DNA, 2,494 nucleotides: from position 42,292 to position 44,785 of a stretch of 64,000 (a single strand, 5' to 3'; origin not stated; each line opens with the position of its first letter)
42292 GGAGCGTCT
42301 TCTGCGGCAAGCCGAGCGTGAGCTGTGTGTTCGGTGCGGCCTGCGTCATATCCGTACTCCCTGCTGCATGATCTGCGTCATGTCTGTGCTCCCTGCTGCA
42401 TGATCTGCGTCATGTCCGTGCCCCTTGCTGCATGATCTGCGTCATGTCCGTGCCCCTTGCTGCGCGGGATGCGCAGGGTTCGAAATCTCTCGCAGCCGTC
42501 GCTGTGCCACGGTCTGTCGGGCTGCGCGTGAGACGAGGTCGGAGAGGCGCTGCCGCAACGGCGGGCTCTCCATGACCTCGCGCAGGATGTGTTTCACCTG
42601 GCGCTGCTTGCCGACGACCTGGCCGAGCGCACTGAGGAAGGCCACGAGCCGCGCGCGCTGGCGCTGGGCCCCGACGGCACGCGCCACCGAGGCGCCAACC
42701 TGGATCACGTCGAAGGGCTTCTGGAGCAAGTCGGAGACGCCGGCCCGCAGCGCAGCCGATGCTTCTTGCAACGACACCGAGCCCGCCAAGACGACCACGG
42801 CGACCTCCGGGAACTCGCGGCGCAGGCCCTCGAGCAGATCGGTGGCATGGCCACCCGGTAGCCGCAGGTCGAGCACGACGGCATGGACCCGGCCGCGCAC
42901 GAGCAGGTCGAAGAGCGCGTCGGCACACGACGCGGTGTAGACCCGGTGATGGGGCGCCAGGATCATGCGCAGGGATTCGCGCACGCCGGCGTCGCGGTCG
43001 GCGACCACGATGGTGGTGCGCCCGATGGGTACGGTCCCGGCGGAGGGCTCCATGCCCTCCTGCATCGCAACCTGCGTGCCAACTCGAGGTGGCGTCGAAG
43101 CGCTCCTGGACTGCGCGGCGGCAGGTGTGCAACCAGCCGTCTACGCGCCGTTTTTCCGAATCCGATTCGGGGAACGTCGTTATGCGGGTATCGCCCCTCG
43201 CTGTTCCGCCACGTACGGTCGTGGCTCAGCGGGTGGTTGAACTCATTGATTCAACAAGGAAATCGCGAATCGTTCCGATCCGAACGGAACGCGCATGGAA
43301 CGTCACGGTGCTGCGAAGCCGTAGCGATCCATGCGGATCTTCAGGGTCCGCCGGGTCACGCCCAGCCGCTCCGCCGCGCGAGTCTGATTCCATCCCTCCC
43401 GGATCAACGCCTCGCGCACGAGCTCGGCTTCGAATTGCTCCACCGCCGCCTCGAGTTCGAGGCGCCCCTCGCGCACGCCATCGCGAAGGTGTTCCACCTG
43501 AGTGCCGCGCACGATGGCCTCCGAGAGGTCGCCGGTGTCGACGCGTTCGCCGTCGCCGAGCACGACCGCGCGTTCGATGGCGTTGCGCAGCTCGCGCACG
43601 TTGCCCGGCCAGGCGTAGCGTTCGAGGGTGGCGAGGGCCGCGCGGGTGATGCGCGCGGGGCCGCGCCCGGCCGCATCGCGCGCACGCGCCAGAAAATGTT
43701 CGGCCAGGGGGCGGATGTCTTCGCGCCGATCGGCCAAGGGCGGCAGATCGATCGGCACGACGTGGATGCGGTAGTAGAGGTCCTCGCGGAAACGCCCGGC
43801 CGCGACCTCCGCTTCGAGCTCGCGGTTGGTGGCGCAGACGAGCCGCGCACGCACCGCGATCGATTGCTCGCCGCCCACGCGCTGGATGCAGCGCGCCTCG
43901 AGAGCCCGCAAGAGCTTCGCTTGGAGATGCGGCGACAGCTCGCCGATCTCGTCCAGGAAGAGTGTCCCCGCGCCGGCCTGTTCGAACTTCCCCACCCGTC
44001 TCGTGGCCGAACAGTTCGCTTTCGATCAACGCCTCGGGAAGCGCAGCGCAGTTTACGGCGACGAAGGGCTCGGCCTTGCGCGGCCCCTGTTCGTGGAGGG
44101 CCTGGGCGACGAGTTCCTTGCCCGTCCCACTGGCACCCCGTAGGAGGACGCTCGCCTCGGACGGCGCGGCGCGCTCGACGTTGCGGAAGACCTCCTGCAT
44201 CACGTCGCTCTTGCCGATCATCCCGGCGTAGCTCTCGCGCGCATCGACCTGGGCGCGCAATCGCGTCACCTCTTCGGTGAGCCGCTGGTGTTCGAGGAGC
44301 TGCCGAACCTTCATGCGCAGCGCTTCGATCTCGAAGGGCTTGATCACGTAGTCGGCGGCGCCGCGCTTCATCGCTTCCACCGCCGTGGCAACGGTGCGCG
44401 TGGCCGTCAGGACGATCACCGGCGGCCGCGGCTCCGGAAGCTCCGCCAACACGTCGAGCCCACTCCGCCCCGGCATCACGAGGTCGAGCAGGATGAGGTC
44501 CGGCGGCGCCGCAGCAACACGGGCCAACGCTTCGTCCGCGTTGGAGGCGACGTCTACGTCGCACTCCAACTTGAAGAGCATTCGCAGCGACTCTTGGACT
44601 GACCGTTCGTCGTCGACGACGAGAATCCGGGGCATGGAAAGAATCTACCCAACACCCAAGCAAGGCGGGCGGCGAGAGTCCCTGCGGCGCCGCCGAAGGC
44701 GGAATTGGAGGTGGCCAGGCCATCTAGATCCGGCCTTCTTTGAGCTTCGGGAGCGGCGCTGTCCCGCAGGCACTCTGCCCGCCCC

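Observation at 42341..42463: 32-bp tandem repeat builds a relay of three ATGA-coupled 11-codon mini-ORFs between a receiver gene and a PilZ gene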

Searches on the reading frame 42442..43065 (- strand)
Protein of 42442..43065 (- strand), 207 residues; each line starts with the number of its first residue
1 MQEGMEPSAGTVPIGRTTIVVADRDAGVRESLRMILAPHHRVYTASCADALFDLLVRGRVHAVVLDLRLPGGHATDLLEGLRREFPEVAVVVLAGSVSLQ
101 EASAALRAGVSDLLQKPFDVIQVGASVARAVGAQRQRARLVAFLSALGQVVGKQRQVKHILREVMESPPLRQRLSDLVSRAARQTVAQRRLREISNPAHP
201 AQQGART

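Call 4: search_protein_families(library=pfam, proteins=[window:42442-43065:-], max_evalue=0.01)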
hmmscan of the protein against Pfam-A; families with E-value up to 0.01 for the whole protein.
window:42442-43065:- (207 aa): 1 family
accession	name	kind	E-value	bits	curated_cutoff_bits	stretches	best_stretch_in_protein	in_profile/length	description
PF00072.30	Response_reg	-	7.5e-14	52.3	30.2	1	19-122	1-105/111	Response regulator receiver domain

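Call 8: find_encoding_contigs(protein=window:42442-43065:-, flank=3000, max_places=10)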
Protein window:42442-43065:- (207 aa): 1 contig read that carries it; 1 place shown.
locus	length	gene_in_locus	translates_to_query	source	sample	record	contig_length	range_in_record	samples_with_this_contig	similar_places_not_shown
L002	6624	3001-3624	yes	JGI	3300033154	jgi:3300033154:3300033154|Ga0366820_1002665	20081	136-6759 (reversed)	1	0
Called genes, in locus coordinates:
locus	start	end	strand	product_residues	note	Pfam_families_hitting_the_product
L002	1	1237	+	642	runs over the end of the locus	PF14532:Sigma54_activ_2 (weak), PF25601:AAA_lid_14, PF00512:HisKA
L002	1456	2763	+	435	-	PF00072:Response_reg, PF00158:Sigma54_activat, PF14532:Sigma54_activ_2, PF01078:Mg_chelatase (faint), PF07728:AAA_5 (weak), PF25601:AAA_lid_14, PF02954:HTH_8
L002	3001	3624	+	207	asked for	PF00072:Response_reg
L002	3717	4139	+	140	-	PF07238:PilZ (weak)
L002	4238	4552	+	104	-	PF02416:TatA_B_E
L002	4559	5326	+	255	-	PF00902:TatC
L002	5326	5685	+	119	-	PF04237:YjbR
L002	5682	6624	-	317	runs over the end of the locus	PF01156:IU_nuc_hydro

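Call 13: find_homologous_proteins(query=window:42442-43065:-, max_evalue=0.00001)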
Query window:42442-43065:- (207 aa): 30 proteins with E <= 0.00001 among 2838 candidates.
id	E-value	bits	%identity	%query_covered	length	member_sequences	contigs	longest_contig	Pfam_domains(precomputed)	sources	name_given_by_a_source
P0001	3.6e-118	410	98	100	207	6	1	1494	PF00072.31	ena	-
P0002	2.5e-94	333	81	97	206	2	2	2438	PF00072.31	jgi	jgi:DNA-binding NtrC family response regulator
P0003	9.2e-94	331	82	97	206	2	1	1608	PF00072.31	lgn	-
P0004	8.0e-90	318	78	98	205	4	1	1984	PF00072.31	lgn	-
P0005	4.9e-89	315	86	88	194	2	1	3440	PF00072.31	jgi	-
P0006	5.4e-89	315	81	92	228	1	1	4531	PF00072.31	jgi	-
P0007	1.0e-88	314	80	94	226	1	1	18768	PF00072.31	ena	-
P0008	2.0e-88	313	78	96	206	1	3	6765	PF00072.31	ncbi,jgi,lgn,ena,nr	ncbi:MAG TPA: response regulator [Myxococcota bacterium]|nr:response regulator [Myxococcota bacteriu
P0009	2.9e-87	310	75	97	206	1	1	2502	PF00072.31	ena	-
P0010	8.9e-86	305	80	91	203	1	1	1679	PF00072.31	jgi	-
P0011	9.7e-81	288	70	100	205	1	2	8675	PF00072.31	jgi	-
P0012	1.1e-79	285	73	94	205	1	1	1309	PF00072.31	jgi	jgi:DNA-binding NtrC family response regulator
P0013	1.6e-75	271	73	90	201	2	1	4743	PF00072.31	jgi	-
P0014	6.2e-73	263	69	95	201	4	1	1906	PF00072.31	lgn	-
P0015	7.5e-73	263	67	98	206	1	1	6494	PF00072.31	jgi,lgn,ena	-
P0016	2.3e-72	261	68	91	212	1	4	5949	PF00072.31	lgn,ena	-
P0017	2.9e-49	186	54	87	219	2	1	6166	PF00072.31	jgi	jgi:DNA-binding NtrC family response regulator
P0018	2.2e-35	141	45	85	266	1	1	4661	PF00072.31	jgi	jgi:DNA-binding response OmpR family regulator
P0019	1.1e-31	129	48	69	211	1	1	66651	PF00072.31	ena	-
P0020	1.8e-31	128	44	74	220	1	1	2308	PF00072.31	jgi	jgi:DNA-binding response OmpR family regulator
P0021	6.3e-27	113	57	57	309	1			PF08668.19,PF13487.13,PF01966.29,PF00072.31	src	-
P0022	8.8e-27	113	44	73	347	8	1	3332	PF13487.13,PF01966.29,PF00072.31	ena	-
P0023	7.4e-26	110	47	73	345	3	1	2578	PF13487.13,PF01966.29,PF00072.31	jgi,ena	-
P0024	1.1e-23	102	49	52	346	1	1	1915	PF13487.13,PF01966.29,PF00072.31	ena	-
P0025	5.8e-14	71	34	60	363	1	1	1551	PF02518.32,PF00512.32,PF00072.31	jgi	jgi:signal transduction histidine kinase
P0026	1.6e-10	60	33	57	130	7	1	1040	PF00072.31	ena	-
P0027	5.2e-10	58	33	57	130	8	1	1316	PF00072.31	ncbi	-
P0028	1.2e-9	57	32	57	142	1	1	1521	PF00072.31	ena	-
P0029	3.1e-9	55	31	56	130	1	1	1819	PF00072.31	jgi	jgi:DNA-binding NtrC family response regulator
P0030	3.0e-6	46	37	34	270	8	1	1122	PF01597.26,PF00072.31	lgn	-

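Call 15: find_related_loci(query=A1, collection=genome_contigs, flank=3000)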
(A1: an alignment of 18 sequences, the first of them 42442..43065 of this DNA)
Query A1 (207 aa) in genome_contigs; peptide patterns used: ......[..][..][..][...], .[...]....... (x = any residue, [..] = any of these).
118 stretches matched a pattern; 22 encode a relative of the query (tblastn E <= 1e-3); 22 distinct loci.
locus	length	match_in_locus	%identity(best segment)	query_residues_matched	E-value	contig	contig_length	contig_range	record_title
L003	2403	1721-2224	39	18-185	2e-36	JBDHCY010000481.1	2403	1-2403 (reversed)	MAG: Gemmatimonadota bacterium isolate M8-32_Bin_138 M8-32_Bin_138_scaffold_295056, whole genome shotgun sequence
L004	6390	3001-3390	31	15-144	1e-24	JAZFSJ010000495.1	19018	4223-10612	MAG: Thermodesulfobacteriota bacterium isolate BS1bin.6 BS1bin.6_495, whole genome shotgun sequence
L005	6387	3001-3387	33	19-147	8e-23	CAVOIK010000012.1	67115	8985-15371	MAG: uncultured delta proteobacterium isolate MFD10007.bin.2.135 genome assembly, contig: contig_24453, whole genome sho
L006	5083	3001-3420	32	18-174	3e-22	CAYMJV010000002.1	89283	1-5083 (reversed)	MAG TPA_asm: uncultured Syntrophaceae bacterium isolate binchicken_co378_81 genome assembly, contig: NODE_139_length_892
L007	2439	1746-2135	33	18-147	9e-22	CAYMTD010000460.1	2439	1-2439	MAG TPA_asm: uncultured Syntrophaceae bacterium isolate binchicken_co274_204 genome assembly, contig: NODE_107919_length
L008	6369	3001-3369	36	19-137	4e-21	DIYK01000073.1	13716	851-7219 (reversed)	MAG TPA_asm: Verrucomicrobia bacterium UBA6056 UBA6056_contig_382, whole genome shotgun sequence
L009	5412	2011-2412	31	18-154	6e-20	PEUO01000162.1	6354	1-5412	MAG: Deltaproteobacteria bacterium CG03_land_8_20_14_0_80_45_14 CG03_land_8_20_14_0.80_scaffold_8323_c, whole genome sho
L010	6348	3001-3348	36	7-120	9e-20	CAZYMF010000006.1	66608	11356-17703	MAG TPA_asm: uncultured Candidatus Binatia bacterium isolate SRP214966_co3_99 genome assembly, contig: NODE_218_length_6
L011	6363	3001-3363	31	18-140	1e-19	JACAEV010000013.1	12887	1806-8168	MAG: Syntrophaceae bacterium isolate L.E.D.11_1 k119_647642, whole genome shotgun sequence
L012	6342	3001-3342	33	18-131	2e-19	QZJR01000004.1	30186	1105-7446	MAG: Deltaproteobacteria bacterium isolate SURF_34 Ga0104751_1002271, whole genome shotgun sequence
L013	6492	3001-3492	30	14-171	2e-19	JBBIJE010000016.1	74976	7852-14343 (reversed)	MAG: Myxococcales bacterium isolate SIF170217_bin_155 NODE_456_length_74976_cov_18.774896, whole genome shotgun sequence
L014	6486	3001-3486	31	16-171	2e-19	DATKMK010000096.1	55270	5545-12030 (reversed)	MAG TPA_asm: Candidatus Binatia bacterium isolate SMAG_U14709 k141_5288759, whole genome shotgun sequence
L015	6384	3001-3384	31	16-143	2e-18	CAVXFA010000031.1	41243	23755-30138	MAG: uncultured delta proteobacterium isolate MFD04408.bin.1.124 genome assembly, contig: contig_126617, whole genome sh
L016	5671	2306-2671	27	18-139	1e-16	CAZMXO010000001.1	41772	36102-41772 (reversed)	MAG TPA_asm: uncultured bacterium isolate binchicken_co181_177 genome assembly, contig: NODE_1092_length_41772_cov_16.10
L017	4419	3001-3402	33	7-142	3e-20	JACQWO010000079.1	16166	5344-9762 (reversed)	MAG: Desulfobacterales bacterium isolate NC_groundwater_1491_Pr4_B-0.1um_43_5 SR1-18-B1_scaffold_629158, whole genome sh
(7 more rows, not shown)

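Call 16: find_related_loci(query=A1, collection=metagenome_contigs, flank=3000)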
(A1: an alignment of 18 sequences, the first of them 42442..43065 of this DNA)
Query A1 (207 aa) in metagenome_contigs; peptide patterns used: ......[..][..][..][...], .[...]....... (x = any residue, [..] = any of these).
272 stretches matched a pattern; 121 encode a relative of the query (tblastn E <= 1e-3); the best 80 are kept; 80 distinct loci.
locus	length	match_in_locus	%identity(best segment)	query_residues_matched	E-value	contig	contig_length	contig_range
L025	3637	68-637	81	12-201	7e-96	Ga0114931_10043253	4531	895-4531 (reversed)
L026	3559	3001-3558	82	11-196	1e-94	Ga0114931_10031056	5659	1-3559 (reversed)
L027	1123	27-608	77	14-207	3e-99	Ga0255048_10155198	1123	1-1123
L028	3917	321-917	78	7-205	2e-88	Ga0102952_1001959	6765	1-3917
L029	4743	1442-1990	73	9-195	2e-81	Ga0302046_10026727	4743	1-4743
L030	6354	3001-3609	67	6-207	1e-73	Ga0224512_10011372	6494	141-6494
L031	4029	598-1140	54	13-193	7e-55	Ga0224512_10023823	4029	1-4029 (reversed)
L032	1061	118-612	58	16-180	2e-56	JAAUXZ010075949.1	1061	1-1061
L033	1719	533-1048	42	16-187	1e-37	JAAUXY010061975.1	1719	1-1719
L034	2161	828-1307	44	19-178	2e-32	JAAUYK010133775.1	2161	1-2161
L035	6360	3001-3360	52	16-135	6e-28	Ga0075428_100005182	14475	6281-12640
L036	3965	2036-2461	35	2-147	1e-23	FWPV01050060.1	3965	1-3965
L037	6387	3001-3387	34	19-147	3e-23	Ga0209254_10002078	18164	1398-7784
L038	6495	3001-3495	29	14-193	4e-23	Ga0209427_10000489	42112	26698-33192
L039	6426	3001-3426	31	18-176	6e-23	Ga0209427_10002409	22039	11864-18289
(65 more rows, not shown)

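Call 19: find_encoding_contigs(protein=P0001, flank=3000, max_places=10)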
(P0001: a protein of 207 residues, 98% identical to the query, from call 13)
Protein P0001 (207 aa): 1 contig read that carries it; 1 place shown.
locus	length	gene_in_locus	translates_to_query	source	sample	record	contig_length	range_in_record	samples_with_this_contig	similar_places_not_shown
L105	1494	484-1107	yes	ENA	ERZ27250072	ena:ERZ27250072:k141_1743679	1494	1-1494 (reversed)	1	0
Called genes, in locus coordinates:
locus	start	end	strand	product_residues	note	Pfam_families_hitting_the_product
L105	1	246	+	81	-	?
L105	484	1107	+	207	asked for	PF00072:Response_reg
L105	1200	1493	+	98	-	?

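Call 20: find_encoding_contigs(protein=P0005, flank=3000, max_places=6)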
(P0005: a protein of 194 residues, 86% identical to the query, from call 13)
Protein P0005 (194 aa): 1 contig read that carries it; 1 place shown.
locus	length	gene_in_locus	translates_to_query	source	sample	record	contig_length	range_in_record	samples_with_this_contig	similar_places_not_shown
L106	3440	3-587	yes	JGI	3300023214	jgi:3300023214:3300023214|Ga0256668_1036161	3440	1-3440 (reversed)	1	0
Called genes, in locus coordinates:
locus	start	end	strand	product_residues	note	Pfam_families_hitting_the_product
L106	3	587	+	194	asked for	PF00072:Response_reg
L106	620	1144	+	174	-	PF07238:PilZ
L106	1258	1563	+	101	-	PF02416:TatA_B_E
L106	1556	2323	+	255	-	PF00902:TatC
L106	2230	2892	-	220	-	-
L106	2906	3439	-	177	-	?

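Call 21: find_encoding_contigs(protein=P0003, flank=3000, max_places=6)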
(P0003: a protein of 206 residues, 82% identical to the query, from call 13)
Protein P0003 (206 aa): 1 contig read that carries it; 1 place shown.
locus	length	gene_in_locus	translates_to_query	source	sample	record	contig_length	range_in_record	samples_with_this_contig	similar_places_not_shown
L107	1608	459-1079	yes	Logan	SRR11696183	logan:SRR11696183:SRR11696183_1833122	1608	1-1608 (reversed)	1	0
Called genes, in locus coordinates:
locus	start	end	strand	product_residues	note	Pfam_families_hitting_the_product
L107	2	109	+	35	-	?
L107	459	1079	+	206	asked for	PF00072:Response_reg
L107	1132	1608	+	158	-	PF07238:PilZ (weak)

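Call 22: find_encoding_contigs(protein=P0002, flank=3000, max_places=6)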
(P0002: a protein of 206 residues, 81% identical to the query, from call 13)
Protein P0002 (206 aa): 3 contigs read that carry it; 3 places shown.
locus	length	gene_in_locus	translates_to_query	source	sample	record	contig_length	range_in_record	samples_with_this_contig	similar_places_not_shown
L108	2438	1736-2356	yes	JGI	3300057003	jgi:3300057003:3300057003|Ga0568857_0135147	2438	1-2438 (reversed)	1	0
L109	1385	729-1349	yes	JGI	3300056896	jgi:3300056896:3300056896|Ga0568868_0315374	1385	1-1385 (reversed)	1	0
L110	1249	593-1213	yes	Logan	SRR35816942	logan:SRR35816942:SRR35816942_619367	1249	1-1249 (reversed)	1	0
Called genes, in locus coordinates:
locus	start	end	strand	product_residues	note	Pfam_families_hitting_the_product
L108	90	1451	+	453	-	PF00072:Response_reg, PF07728:AAA_5 (faint), PF00158:Sigma54_activat, PF01078:Mg_chelatase (faint), PF14532:Sigma54_activ_2, PF25601:AAA_lid_14, PF02954:HTH_8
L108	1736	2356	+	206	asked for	PF00072:Response_reg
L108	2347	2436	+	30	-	?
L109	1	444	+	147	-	?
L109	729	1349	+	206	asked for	PF00072:Response_reg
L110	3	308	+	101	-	?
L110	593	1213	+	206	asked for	PF00072:Response_reg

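Call 47: list_cluster_members(proteins=[P0001, P0031])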
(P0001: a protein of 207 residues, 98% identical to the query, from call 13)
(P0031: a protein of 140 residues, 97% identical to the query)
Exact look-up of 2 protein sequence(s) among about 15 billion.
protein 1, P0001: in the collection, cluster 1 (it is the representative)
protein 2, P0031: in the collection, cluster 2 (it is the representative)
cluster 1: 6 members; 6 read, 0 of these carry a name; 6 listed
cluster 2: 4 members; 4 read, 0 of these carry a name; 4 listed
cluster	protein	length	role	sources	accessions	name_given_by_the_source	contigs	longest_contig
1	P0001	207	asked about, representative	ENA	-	-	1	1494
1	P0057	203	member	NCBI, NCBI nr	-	-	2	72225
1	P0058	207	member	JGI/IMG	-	-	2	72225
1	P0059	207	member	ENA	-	-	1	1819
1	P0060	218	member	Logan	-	-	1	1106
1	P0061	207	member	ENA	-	-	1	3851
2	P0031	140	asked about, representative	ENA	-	-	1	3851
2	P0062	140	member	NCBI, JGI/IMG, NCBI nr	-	-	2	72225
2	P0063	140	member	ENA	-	-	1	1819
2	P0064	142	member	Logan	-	-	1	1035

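Call 49: find_encoding_contigs(protein=P0060, flank=3000, max_places=10)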
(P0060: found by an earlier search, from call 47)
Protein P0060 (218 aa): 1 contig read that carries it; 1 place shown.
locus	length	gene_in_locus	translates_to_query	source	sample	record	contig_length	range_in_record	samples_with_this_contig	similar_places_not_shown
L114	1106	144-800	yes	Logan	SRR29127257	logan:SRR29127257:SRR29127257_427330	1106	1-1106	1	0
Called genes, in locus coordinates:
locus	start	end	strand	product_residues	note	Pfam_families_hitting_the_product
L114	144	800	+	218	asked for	PF00072:Response_reg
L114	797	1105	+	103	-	?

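Call 50: find_encoding_contigs(protein=P0064, flank=3000, max_places=10)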
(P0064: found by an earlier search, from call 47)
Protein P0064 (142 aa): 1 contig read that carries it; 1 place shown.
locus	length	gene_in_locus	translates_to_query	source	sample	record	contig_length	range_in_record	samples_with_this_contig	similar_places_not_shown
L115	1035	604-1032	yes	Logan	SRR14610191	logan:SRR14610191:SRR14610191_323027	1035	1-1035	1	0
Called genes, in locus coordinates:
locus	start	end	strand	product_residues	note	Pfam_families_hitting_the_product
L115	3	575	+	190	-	?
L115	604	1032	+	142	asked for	PF07238:PilZ (weak)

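Call 51: find_encoding_contigs(protein=P0059, flank=3000, max_places=10)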
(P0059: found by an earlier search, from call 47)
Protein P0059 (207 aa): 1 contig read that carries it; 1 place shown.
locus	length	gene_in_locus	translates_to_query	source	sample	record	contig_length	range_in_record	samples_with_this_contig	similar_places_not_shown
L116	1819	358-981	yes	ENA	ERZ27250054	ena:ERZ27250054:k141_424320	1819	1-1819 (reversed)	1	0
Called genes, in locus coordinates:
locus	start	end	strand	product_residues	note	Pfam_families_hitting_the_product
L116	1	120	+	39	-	?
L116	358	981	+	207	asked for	PF00072:Response_reg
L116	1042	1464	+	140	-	PF07238:PilZ (weak)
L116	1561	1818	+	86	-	?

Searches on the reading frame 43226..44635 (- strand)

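Call 4: search_protein_families(library=pfam, proteins=[window:43226-44635:-], max_evalue=0.01)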
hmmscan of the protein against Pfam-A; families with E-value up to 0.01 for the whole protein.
window:43226-44635:- (469 aa): 3 families
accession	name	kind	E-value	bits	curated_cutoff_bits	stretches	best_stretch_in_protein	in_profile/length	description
PF00158.32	Sigma54_activat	-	4.1e-26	92.1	20.2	1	139-214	1-76/168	Sigma-54 interaction domain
PF00072.30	Response_reg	-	6.5e-26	91.1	30.2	1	4-110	1-110/111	Response regulator receiver domain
PF14532.12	Sigma54_activ_2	-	2.8e-10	41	25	1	140-206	1-67/138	Sigma-54 interaction domain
